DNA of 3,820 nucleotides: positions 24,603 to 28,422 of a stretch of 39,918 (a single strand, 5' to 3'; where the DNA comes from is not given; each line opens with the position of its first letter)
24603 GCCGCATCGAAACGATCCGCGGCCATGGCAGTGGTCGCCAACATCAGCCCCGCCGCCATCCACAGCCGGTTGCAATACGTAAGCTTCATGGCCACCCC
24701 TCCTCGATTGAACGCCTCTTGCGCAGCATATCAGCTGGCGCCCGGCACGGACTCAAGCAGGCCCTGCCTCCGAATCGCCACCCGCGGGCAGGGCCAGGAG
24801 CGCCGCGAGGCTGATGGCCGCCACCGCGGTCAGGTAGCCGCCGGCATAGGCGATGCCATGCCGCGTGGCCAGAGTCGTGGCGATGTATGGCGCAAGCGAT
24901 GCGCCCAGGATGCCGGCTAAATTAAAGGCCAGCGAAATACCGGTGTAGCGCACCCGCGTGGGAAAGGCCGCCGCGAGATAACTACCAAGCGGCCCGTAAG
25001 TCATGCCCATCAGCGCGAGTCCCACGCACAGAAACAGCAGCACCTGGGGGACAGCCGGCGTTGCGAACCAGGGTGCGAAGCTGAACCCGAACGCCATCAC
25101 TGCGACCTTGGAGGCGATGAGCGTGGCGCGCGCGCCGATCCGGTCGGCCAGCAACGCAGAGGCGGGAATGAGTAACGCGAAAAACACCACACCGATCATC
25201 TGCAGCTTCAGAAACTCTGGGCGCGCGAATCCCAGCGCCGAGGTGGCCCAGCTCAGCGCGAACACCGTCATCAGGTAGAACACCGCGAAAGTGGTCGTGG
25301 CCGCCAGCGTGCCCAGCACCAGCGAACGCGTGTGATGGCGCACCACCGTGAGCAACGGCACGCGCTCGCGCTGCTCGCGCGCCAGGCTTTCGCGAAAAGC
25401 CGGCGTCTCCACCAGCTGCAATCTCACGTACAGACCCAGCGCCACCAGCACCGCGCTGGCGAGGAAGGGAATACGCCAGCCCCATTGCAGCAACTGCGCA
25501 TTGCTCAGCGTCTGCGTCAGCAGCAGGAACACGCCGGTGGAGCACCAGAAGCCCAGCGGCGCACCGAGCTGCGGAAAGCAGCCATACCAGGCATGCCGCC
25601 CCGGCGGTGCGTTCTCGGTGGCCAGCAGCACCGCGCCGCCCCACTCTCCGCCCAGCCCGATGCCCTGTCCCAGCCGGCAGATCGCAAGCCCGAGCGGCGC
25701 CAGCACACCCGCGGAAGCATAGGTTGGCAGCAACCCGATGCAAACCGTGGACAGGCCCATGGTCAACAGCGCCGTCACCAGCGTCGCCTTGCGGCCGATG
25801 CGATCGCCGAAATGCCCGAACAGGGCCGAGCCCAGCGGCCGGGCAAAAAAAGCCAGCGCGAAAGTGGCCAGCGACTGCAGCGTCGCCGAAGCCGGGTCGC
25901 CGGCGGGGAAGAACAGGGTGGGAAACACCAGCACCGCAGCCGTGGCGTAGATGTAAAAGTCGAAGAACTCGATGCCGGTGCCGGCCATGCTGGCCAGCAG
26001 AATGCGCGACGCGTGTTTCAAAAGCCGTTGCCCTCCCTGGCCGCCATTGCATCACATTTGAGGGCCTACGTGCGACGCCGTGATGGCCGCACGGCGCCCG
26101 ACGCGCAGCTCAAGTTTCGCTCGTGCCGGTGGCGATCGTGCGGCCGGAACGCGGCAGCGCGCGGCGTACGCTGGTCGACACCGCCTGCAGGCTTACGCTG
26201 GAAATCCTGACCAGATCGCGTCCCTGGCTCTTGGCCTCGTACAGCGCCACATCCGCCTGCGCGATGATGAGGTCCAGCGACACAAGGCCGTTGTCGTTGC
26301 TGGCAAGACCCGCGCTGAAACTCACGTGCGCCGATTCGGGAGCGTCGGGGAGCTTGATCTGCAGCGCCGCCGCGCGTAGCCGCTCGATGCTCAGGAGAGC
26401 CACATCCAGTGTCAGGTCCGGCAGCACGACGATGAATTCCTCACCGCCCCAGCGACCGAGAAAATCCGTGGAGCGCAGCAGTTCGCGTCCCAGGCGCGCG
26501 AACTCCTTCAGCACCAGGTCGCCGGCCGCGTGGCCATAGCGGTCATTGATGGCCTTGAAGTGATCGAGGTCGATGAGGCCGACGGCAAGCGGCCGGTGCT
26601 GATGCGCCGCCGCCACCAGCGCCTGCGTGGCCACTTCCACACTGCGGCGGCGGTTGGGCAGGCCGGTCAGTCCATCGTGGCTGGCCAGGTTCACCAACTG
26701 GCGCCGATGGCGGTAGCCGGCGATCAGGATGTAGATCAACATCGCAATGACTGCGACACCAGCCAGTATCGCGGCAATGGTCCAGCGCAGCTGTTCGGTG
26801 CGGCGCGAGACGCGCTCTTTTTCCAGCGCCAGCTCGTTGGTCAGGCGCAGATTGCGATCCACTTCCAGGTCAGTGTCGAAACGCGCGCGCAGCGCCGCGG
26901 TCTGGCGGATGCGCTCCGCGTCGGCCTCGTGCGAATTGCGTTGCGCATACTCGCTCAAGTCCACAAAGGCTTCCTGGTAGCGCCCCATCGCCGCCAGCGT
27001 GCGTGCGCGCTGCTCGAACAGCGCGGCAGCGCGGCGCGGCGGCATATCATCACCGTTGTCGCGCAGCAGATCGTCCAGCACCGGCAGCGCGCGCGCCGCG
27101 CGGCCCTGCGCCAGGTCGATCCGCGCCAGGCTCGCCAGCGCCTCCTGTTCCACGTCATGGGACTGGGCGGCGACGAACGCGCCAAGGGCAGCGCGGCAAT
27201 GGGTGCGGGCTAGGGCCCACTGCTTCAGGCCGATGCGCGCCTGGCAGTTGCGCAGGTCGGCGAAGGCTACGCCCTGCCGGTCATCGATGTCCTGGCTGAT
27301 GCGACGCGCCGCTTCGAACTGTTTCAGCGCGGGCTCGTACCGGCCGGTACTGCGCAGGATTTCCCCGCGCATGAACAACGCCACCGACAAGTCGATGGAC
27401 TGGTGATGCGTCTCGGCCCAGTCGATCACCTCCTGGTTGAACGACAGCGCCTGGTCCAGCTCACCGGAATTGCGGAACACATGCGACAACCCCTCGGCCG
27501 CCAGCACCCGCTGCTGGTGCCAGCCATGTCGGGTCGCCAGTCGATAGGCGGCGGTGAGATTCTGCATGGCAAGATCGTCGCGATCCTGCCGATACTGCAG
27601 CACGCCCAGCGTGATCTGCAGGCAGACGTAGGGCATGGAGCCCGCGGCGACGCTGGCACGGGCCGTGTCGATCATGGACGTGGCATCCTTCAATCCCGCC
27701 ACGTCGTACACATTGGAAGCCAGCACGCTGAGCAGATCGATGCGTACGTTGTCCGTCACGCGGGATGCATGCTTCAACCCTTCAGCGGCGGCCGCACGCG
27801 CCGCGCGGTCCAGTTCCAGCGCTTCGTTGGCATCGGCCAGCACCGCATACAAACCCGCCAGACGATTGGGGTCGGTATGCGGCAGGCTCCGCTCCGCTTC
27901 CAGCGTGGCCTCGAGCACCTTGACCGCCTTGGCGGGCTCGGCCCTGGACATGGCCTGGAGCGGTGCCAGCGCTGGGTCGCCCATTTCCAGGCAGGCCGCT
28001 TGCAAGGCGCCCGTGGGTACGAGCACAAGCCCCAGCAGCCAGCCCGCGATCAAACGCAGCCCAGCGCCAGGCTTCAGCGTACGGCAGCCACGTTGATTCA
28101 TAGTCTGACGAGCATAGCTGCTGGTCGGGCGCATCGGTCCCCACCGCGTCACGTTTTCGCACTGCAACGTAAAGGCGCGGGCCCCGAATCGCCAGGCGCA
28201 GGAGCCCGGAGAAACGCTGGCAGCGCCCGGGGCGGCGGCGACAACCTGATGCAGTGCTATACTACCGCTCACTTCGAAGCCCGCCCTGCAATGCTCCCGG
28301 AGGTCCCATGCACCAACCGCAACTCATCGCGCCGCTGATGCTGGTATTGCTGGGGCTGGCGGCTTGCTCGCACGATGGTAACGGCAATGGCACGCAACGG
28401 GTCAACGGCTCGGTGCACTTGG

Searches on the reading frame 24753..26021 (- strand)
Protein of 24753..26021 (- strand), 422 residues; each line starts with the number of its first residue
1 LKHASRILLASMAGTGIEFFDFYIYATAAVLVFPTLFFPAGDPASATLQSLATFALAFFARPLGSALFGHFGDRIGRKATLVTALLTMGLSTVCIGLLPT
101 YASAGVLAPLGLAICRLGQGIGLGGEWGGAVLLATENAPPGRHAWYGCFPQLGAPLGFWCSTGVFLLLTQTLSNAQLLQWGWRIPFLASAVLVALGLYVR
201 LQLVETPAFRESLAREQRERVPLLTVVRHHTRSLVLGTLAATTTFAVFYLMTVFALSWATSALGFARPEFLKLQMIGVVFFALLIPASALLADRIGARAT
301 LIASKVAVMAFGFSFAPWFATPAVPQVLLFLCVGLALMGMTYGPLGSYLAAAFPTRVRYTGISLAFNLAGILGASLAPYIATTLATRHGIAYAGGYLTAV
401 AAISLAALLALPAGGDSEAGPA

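Call 53: search_protein_families(library=pfam, proteins=[window:24753-26021:-], max_evalue=0.001)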
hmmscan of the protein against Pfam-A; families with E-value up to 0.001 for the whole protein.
window:24753-26021:- (422 aa): 2 families
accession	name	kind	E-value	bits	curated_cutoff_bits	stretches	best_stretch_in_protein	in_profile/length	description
PF00083.30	Sugar_tr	-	4.9e-22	78.9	22.3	2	9-210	4-198/452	Sugar (and other) transporter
PF07690.21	MFS_1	-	5.5e-20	72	33.4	1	19-378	9-347/347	Major Facilitator Superfamily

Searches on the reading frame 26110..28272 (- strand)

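Call 53: search_protein_families(library=pfam, proteins=[window:26110-28272:-], max_evalue=0.001)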
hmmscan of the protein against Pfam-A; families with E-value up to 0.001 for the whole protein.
window:26110-28272:- (720 aa): 6 families
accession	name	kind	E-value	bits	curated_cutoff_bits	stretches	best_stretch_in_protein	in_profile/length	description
PF00990.26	GGDEF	-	3.5e-40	137.9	23.8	1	530-686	1-160/161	Diguanylate cyclase, GGDEF domain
PF13424.12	TPR_12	-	3.1e-09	37.3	30.1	1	259-327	6-76/77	Tetratricopeptide repeat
PF17874.7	TPR_MalT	-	3.1e-06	27.1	45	2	255-499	39-284/336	MalT-like TPR region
PF07719.23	TPR_2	-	5.1e-06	26.6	27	0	298-326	3-31/34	Tetratricopeptide repeat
PF00515.34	TPR_1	-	6.3e-05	23.1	27.8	0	298-325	3-30/34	Tetratricopeptide repeat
PF13181.12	TPR_8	-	0.00019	21.7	25.7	0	298-322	3-27/34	Tetratricopeptide repeat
